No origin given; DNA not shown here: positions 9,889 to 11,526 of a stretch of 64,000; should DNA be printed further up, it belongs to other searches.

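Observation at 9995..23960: Two inverted, diverged, probably nuclease-dead TnpB-like genes with near-identical 3' omega-RNA-like regions (TldR-like) bracketing an 11-kb cargo segment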

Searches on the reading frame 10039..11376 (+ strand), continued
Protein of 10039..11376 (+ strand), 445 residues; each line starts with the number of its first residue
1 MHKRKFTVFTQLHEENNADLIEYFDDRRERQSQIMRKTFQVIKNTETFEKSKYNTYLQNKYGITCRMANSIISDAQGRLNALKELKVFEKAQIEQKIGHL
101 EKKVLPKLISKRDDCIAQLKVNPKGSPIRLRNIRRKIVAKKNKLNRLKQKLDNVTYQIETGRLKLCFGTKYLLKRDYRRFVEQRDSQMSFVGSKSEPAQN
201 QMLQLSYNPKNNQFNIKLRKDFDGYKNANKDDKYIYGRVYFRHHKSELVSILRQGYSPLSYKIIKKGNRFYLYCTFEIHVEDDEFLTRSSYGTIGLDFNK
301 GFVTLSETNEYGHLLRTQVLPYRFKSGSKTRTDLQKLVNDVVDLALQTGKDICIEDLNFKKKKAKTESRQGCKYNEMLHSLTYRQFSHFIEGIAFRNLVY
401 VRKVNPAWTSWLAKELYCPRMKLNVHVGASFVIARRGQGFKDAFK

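Call 42: find_encoding_contigs(protein=P0036, flank=10000, max_places=4)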
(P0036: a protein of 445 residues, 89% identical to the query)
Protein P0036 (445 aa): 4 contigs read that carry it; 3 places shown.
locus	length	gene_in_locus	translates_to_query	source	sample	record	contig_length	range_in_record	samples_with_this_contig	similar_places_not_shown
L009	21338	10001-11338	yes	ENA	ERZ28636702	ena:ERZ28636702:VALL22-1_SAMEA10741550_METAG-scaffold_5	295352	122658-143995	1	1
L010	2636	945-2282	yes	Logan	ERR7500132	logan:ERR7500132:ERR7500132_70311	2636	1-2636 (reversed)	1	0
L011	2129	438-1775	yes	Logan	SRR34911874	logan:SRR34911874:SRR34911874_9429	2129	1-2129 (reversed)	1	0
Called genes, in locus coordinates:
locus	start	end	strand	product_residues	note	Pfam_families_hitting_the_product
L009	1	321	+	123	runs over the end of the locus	-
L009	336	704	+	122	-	-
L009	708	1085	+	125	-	-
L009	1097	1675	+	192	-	-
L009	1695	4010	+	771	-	PF01966:HD, PF18019:Cas3_HD (weak), PF04851:ResIII, PF00270:DEAD, PF00271:Helicase_C (weak), PF22590:Cas3-like_C_2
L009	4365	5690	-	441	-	PF01385:OrfB_IS605, PF07282:Cas12f1-like_TNB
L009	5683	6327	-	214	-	PF00376:MerR (weak), PF12728:HTH_17 (weak), PF00239:Resolvase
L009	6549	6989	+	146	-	-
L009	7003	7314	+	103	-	-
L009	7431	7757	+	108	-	-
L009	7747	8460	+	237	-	PF00702:Hydrolase, PF12710:HAD, PF08282:Hydrolase_3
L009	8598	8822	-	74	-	-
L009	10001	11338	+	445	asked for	-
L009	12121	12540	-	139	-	-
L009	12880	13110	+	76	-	-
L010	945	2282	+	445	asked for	-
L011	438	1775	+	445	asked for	-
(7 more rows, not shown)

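Call 49: predict_structure(alignment_id=A2)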
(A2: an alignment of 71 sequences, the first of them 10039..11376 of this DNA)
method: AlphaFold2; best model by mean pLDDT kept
length: 445 residues; sequences in the alignment: 71
mean_pLDDT: 94.6   pTM: 0.86
mean pLDDT of the five models: 94.6, 94.2, 93.9, 93.2, 92.9
residues with pLDDT >= 90: 389; 70-90: 50; 50-70: 6; < 50: 0
segments of 3 or more residues with pLDDT < 50: none
pLDDT, mean of each block of 10 residues (from residue 1): 94 98 97 98 95 98 96 97 95 92 96 96 90 97 98 97 94 97 98 95 97 97 87 96 96 97 97 97 97 96 97 98 89 96 98 92 74 75 90 96 95 96 97 98 82
secondary structure, 60 per line:
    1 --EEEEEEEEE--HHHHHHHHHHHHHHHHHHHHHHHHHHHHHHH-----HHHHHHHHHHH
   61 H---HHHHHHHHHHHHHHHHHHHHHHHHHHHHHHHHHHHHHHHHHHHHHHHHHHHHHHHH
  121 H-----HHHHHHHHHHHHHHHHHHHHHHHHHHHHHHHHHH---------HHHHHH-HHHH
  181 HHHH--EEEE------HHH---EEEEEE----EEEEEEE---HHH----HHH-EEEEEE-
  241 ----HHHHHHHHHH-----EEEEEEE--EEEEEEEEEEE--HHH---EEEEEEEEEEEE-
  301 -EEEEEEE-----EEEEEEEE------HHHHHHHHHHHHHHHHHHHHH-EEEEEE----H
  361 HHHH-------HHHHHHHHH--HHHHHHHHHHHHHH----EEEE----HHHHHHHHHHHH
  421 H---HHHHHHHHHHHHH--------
elements in order: E3-11 H14-44 H50-61 H65-121 H127-160 H170-175 H177-184 E187-190 E203-208 E213-219 E234-239 H245-254 E260-266 E269-279 E288-299 E302-308 E314-321 H328-348 E350-355 H360-364 H372-380 H383-396 E401-404 H409-421 H425-437

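Call 54: fold_search(model_id=the predicted structure, library=pdb)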
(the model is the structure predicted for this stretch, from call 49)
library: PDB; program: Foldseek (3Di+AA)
matches with E <= 10: 947; with E <= 0.001: 26
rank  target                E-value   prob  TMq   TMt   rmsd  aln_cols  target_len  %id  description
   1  8j1j_B                7.0e-09  1.00  0.24  0.27  23.8       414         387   14  Cryo-EM structure of the AsCas12f-YHAM-sgRNAS3-5v7-target DNA (released 2023-09-27)
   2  8j3r_B                7.8e-09  1.00  0.23  0.26  24.5       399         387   14  Cryo-EM structure of the AsCas12f-HKRA-sgRNAS3-5v7-target DNA (released 2023-09-27)
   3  8j12_A                1.1e-08  1.00  0.40  0.41  17.7       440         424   14  Cryo-EM structure of the AsCas12f-sgRNA-target DNA ternary complex (released 2023-09-27)
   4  8j1j_A                1.1e-08  1.00  0.39  0.41  18.1       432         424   16  Cryo-EM structure of the AsCas12f-YHAM-sgRNAS3-5v7-target DNA (released 2023-09-27)
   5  8rdu_A                1.2e-08  1.00  0.50  0.39  13.4       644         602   10  Conformational Landscape of the Type V-K CRISPR-associated TransposonIntegration Assembly CAST V-K composite map (released 2024-06-19)
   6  8j3r_A                1.8e-08  1.00  0.37  0.39  18.3       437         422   14  Cryo-EM structure of the AsCas12f-HKRA-sgRNAS3-5v7-target DNA (released 2023-09-27)
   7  7wju_A                2.1e-08  1.00  0.38  0.42  18.1       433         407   12  Cryo-EM structure of the AsCas12f1-sgRNAv1-dsDNA ternary complex (released 2023-01-18)
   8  8hr5_A                2.5e-08  1.00  0.40  0.39  14.4       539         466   12  Cryo-EM structure of the CnCas12f1-sgRNA-DNA complex (released 2023-09-06)
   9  8dzj_A                6.8e-08  1.00  0.40  0.42  17.8       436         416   12  Cryo-EM structure of Acidibacillus sulfuroxidans Cas12f in complex with sgRNA and target DNA (released 2023-07-12)
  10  8j12_B                1.1e-07  1.00  0.24  0.27  24.5       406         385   14  Cryo-EM structure of the AsCas12f-sgRNA-target DNA ternary complex (released 2023-09-27)
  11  9nzq_A                3.5e-07  1.00  0.51  0.53  11.2       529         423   12  Cryo-EM structure of OsCas12f-gRNA-DNA ternary complex. State II (released 2026-04-08)
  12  8xyc_A                9.7e-07  1.00  0.28  0.18  26.0       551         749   13  Ternary structure of dVemCas12e-sgRNA-dsDNA (released 2024-10-23)
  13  9nzs_A                1.4e-06  1.00  0.33  0.36  17.5       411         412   13  Cryo-EM structure of OsCas12f-gRNA-DNA ternary complex. State III (released 2026-04-08)
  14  7way_A                6.6e-06  1.00  0.28  0.15  19.6       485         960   13  PlmCasX-sgRNAv1-dsDNA ternary complex at nts loading state (released 2022-03-16)
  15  9i8y_B                1.6e-05  1.00  0.18  0.20  22.3       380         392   13  SpCas12Cas12f1 in complex with sgRNA and cognate DNA (released 2025-07-23)
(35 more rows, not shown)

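Call 93: search_dna_similar(query=window:10039-11376:+, collection=phages, mode=protein, max_rows=25, max_evalue=0.001)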
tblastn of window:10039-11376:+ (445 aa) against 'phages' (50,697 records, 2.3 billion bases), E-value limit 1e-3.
Records with a match: 4; places in all: 4; records where one place covers at least 80% of the query: 0.
Best place of each record, by identity: <60% 4.
By first word of the organism name: Thermus 4.
By host as written in the record: Thermus thermophilus HB8 2; Thermus thermophilus HB27 2.
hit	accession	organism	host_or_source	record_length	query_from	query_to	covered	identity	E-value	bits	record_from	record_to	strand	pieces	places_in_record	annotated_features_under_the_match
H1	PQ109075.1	Thermus phage Lalka8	Thermus thermophilus HB8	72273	164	442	63%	23.9%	8e-10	67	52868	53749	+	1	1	TnpB-family transposase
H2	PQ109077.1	Thermus phage Lalka27b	Thermus thermophilus HB27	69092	164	442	63%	23.9%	9e-10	67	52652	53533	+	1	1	TnpB-family transposase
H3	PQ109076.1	Thermus phage Lalka27a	Thermus thermophilus HB27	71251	164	442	63%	23.9%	1e-9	67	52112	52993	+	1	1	TnpB-family transposase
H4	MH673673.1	Thermus phage phiLo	Thermus thermophilus HB8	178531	334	442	24%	29.4%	9e-5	51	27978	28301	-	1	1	putative transposase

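Call 94: search_dna_similar(query=window:10039-11376:+, collection=plasmids, mode=protein, max_rows=25, max_evalue=0.001)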
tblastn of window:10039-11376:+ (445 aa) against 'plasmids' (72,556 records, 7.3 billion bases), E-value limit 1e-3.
Records with a match: 49; places in all: 69; records where one place covers at least 80% of the query: 3.
Best place of each record, by identity: <60% 49.
By first word of the organism name: Thermus 34; Bacillus 3; Pseudomonas 2; Paraburkholderia 1; Thermaerobacter 1; Rhizobium 1; Photobacterium 1; Clostridium 1; Priestia 1; Klebsiella 1; and 3 more.
By predicted mobility (MOB-suite, as given by PLSDB): non-mobilizable 48; mobilizable 1.
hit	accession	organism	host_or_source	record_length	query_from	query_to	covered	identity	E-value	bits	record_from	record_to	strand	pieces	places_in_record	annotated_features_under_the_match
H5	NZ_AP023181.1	Paraburkholderia sp. PGU19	Physopelta gutta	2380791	36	438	84%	27.2%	1e-15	109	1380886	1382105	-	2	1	none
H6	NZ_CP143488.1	Pseudomonas silesiensis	single cell,landfill for plastics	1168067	61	442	86%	25.4%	7e-19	97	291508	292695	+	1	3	record has no annotation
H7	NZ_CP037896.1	Thermaerobacter sp. FW80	whole genome,food sludge compost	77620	60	442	86%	24.1%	7e-16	88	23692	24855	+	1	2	IS200/IS605 family accessory protein TnpB-related protein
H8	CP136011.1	Pseudomonas sp. FeN3W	cell culture,marine sediment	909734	161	442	63%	27.3%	8e-17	91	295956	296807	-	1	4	hypothetical protein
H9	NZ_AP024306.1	Thermus thermophilus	-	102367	164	442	63%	25.3%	2e-9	67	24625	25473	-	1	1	none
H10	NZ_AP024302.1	Thermus thermophilus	-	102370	164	442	63%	25.3%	2e-9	67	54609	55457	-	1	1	none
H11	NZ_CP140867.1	Rhizobium leguminosarum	Trifolium pratense,whole organism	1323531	165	442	62%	24.8%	7e-11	72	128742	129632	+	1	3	record has no annotation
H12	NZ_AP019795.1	Thermus thermophilus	-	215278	173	442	61%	25.1%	6e-8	63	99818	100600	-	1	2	IS200/IS605 family accessory protein TnpB-related protein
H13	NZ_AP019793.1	Thermus thermophilus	-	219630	173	442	61%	25.1%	6e-8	63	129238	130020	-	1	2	IS200/IS605 family accessory protein TnpB-related protein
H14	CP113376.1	Bacillus paranthracis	bovine,mixed culture ...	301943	156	442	64%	22.9%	3e-4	51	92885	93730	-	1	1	hypothetical protein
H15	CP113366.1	Bacillus paranthracis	bovine,mixed culture ...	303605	156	442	64%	22.9%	3e-4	51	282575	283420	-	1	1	hypothetical protein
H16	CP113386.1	Bacillus paranthracis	bovine,mixed culture ...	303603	156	442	64%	22.9%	3e-4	51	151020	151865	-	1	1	hypothetical protein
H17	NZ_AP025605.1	Thermus thermophilus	-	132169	199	442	55%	26.5%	3e-8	64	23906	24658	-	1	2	IS200/IS605 family accessory protein TnpB-related protein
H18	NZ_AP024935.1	Thermus thermophilus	-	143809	199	442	55%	26.1%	8e-8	62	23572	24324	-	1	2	IS200/IS605 family accessory protein TnpB-related protein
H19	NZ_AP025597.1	Thermus thermophilus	-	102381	199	442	55%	26.1%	1e-7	62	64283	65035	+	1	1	IS200/IS605 family accessory protein TnpB-related protein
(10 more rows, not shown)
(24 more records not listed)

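Call 96: fold_search(model_id=the predicted structure, library=viral)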
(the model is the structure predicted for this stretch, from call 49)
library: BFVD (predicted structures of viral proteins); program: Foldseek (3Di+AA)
matches with E <= 10: 695; with E <= 0.001: 36
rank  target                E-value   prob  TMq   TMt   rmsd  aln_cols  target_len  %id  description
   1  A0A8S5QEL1            8.4e-12  1.00  0.48  0.47  16.7       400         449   15  Uncharacterized protein [Myoviridae sp. ctn8H20]
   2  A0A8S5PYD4            4.9e-11  1.00  0.48  0.56   8.5       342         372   17  CRISPR-associated protein (Fragment) [Myoviridae sp. ctgsk7]
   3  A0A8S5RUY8            4.7e-08  1.00  0.49  0.44  13.3       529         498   12  Transposase [Siphoviridae sp. ctHip2]
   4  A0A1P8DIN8            1.3e-07  1.00  0.49  0.47  19.1       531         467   10  (no name in the UniProt tables at hand)
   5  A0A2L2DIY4            7.8e-06  1.00  0.29  0.26  21.9       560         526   10  Transposase [Acanthamoeba polyphaga mimivirus]
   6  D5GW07                1.3e-05  1.00  0.30  0.32  21.1       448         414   13  ISCaje1 transposase [Campylobacter phage CPt10]
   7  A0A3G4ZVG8            2.1e-05  1.00  0.28  0.25  24.2       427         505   11  Transposase [Edafosvirus sp.]
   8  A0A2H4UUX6            2.3e-05  1.00  0.23  0.17  17.8       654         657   10  Cas12f1-like TNB domain-containing protein [Bodo saltans virus]
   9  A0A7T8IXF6            3.4e-05  1.00  0.32  0.35  18.1       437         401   13  (no name in the UniProt tables at hand)
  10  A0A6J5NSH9            3.6e-05  1.00  0.25  0.61   3.7       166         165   13  RuvC Holliday junction resolvasome, endonuclease subunit [uncultured Caudovirales phage]
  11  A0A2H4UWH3            4.0e-05  1.00  0.32  0.24  25.5       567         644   10  Transposase [Bodo saltans virus]
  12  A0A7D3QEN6            4.8e-05  1.00  0.32  0.31  18.1       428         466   13  (no name in the UniProt tables at hand)
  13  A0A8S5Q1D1            8.3e-05  1.00  0.30  0.31   9.6       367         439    9  Endonuclease [Siphoviridae sp. ctLqe90]
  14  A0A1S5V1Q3            9.2e-05  1.00  0.30  0.23  21.0       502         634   10  (no name in the UniProt tables at hand)
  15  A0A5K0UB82            1.1e-04  1.00  0.35  0.28  20.6       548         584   11  Putative transposase [Yasminevirus sp. GU-2018]
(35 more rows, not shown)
